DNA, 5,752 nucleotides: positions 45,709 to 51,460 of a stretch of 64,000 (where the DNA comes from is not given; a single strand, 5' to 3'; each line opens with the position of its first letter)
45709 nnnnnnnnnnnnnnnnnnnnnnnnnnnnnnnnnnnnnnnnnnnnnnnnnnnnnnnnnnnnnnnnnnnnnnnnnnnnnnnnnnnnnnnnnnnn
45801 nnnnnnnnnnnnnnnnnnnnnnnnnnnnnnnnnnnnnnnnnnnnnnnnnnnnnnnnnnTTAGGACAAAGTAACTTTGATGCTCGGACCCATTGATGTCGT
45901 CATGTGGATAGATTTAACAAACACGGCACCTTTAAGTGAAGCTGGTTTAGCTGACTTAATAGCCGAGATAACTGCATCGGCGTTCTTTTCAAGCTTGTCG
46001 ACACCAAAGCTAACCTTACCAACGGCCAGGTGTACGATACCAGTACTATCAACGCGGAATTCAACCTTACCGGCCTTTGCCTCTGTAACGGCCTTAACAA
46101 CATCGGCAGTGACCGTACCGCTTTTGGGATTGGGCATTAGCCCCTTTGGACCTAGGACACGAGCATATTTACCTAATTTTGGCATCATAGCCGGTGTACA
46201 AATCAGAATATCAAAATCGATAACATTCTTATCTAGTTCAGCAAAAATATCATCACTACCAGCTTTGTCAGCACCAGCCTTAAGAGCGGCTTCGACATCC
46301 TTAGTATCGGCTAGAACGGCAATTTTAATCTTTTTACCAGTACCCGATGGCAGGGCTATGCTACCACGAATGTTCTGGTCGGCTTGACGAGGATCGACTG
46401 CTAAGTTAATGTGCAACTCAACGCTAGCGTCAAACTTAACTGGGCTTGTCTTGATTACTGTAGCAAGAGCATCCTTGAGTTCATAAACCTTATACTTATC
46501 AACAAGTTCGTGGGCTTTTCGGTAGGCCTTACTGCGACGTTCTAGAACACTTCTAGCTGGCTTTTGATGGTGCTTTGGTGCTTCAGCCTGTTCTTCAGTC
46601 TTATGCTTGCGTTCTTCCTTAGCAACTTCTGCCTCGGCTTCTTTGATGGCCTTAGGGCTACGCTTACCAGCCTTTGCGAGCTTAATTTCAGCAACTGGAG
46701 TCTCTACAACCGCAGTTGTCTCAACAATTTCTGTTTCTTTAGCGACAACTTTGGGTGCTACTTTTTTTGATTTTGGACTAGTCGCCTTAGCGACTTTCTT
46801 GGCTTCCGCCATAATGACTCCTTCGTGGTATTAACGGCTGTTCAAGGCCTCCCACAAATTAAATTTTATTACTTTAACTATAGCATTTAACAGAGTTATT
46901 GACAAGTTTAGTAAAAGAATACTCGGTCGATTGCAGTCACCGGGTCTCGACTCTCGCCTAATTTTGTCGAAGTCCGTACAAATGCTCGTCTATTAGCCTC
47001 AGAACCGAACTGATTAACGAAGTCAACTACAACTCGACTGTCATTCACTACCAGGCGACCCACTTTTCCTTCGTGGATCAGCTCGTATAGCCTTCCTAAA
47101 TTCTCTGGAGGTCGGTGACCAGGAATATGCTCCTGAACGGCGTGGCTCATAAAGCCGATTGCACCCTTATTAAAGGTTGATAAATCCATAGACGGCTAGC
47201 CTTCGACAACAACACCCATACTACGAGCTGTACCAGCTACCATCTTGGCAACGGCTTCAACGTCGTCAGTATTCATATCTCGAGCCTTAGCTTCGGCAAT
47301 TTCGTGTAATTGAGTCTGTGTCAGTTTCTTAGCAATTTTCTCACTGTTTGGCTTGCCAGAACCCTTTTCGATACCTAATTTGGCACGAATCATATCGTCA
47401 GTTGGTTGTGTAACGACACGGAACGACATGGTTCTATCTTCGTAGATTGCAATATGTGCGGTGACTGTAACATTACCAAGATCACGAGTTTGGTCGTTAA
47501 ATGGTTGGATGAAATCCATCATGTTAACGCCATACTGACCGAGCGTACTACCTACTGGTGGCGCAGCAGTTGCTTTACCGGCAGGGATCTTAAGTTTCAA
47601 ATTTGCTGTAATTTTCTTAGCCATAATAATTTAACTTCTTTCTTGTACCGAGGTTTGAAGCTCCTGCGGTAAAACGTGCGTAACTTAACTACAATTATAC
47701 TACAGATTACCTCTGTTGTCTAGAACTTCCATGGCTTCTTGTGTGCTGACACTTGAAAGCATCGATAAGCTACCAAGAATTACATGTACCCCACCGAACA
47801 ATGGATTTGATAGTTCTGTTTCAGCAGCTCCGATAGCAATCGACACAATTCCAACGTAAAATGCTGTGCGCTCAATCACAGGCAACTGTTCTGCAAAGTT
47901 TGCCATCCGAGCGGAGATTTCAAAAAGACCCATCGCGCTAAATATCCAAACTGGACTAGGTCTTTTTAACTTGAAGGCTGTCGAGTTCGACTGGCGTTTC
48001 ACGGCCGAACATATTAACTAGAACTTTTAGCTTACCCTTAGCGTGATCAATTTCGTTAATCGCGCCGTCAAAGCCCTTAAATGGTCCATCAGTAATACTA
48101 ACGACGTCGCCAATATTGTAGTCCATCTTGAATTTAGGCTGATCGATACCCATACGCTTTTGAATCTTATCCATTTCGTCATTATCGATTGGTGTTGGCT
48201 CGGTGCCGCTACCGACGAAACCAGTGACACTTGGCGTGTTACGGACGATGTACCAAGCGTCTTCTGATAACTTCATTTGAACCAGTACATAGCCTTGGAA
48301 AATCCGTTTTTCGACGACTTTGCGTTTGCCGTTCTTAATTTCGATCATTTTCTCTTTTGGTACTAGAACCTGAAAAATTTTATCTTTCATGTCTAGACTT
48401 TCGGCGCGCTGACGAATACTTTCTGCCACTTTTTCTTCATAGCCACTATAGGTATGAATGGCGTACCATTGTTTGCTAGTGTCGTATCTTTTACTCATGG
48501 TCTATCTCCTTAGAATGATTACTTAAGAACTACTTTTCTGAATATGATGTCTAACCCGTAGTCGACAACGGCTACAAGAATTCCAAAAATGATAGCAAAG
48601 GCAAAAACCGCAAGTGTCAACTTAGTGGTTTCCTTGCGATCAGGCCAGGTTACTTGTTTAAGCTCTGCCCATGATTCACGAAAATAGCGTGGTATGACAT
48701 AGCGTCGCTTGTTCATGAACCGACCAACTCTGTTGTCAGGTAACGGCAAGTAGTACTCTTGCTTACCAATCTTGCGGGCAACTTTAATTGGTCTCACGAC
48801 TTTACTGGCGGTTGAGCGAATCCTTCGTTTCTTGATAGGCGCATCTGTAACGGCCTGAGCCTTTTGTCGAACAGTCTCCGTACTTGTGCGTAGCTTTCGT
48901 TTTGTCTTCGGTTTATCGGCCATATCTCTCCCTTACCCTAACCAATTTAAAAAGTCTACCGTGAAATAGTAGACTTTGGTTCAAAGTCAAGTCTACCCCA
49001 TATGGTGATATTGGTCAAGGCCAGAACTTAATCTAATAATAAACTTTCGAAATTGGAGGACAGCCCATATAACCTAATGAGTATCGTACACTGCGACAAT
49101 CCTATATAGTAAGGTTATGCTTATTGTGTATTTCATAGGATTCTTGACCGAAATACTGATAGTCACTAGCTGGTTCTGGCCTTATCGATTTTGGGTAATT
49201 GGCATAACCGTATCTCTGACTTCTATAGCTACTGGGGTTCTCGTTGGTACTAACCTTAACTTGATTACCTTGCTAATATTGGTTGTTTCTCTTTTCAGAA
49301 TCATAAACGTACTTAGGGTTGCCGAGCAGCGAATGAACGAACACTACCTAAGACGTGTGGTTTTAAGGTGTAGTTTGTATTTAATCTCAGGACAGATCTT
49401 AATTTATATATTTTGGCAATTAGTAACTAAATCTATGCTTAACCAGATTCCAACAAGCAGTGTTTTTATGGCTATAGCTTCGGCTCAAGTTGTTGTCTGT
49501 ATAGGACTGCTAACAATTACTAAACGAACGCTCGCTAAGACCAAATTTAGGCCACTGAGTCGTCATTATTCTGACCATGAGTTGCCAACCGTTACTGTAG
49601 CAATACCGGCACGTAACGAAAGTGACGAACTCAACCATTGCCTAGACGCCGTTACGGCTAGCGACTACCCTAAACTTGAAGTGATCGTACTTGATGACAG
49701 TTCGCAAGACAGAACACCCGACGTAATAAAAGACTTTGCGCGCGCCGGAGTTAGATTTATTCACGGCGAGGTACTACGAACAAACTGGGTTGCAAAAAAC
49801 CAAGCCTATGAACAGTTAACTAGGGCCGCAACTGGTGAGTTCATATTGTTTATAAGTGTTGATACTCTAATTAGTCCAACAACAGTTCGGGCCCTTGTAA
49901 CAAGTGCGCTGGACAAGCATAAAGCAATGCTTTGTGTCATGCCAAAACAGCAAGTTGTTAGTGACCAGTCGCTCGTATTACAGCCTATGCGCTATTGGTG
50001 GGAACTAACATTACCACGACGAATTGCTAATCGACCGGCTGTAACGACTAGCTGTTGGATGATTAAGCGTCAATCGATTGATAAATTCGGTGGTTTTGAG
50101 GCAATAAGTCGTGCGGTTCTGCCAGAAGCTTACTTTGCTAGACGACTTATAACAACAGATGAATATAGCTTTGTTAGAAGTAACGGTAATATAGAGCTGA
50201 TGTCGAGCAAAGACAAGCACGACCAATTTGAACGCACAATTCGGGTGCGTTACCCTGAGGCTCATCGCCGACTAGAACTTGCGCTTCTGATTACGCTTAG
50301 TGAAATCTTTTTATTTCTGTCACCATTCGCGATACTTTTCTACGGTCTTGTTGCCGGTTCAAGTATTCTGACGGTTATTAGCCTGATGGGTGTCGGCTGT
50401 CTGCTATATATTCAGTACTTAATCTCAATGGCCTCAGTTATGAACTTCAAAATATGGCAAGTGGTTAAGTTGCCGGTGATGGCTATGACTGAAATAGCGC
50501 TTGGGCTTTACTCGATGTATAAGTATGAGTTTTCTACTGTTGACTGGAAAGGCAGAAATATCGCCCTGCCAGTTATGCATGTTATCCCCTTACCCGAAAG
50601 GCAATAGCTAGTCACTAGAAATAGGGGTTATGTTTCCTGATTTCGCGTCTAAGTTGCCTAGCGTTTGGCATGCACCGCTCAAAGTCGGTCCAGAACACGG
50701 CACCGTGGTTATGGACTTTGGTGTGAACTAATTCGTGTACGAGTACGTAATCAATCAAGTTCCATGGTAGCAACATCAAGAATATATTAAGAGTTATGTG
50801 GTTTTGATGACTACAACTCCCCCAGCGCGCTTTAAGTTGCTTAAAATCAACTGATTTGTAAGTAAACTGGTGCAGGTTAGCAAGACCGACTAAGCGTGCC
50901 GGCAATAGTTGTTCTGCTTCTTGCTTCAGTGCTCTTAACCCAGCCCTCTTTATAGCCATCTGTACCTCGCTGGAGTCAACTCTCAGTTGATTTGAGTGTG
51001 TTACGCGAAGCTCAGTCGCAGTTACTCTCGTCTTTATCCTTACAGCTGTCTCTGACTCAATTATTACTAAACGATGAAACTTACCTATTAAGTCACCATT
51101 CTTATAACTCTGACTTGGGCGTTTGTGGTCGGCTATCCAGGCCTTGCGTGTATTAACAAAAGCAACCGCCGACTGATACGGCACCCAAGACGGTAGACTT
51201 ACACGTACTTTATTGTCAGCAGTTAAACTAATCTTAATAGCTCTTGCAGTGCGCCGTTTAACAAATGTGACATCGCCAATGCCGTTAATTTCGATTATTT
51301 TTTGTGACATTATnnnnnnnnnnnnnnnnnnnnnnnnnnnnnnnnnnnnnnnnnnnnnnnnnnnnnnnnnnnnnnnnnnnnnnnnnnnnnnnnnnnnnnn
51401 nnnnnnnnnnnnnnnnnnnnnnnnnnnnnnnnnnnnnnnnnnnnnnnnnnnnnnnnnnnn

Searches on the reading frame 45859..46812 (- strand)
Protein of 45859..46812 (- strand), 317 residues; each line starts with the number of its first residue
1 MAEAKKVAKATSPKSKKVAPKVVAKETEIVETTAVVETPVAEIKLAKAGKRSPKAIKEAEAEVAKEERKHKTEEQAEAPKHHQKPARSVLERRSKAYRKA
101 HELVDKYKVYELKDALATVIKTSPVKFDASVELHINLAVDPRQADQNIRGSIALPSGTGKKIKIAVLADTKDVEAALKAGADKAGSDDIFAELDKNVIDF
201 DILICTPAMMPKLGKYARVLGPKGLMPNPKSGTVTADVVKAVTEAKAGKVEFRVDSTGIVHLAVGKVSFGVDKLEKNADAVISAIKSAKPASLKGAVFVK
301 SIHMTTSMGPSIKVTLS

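Call 79: search_protein_families(library=pfam, proteins=[window:45859-46812:-], max_evalue=0.00001)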
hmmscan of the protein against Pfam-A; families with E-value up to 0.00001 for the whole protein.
window:45859-46812:- (317 aa): 1 family
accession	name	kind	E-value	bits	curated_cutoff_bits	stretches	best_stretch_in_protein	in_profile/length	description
PF00687.26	Ribosomal_L1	-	3.5e-58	196.9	32.2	1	120-310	2-198/198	Ribosomal protein L1p/L10e family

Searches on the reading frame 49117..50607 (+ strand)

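Call 79: search_protein_families(library=pfam, proteins=[window:49117-50607:+], max_evalue=0.00001)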
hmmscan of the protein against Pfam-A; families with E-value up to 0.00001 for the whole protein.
window:49117-50607:+ (496 aa): 2 families
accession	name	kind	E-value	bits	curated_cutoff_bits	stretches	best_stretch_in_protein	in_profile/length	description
PF00535.33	Glycos_transf_2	-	3.1e-22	79.7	23.3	1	160-323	1-166/168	Glycosyl transferase family 2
PF13641.12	Glyco_tranf_2_3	-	1.2e-10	42.2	27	1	157-327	1-177/230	Glycosyltransferase like family 2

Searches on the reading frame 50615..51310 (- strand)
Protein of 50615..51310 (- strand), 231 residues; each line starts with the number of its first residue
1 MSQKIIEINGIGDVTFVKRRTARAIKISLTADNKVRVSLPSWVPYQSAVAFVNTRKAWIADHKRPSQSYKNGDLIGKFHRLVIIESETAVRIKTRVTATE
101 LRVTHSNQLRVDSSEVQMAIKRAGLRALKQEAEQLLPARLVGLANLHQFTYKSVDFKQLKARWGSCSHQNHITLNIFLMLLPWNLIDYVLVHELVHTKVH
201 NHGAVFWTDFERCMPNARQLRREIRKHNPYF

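Call 80: search_protein_families(library=pfam, proteins=[window:50615-51310:-], max_evalue=0.00001)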
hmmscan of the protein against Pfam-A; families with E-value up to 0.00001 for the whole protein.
window:50615-51310:- (231 aa): 1 family
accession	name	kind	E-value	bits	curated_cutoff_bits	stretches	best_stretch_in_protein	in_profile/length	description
PF01863.23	YgjP-like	-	8.2e-40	137.5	26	1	24-227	2-207/207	YgjP-like, metallopeptidase domain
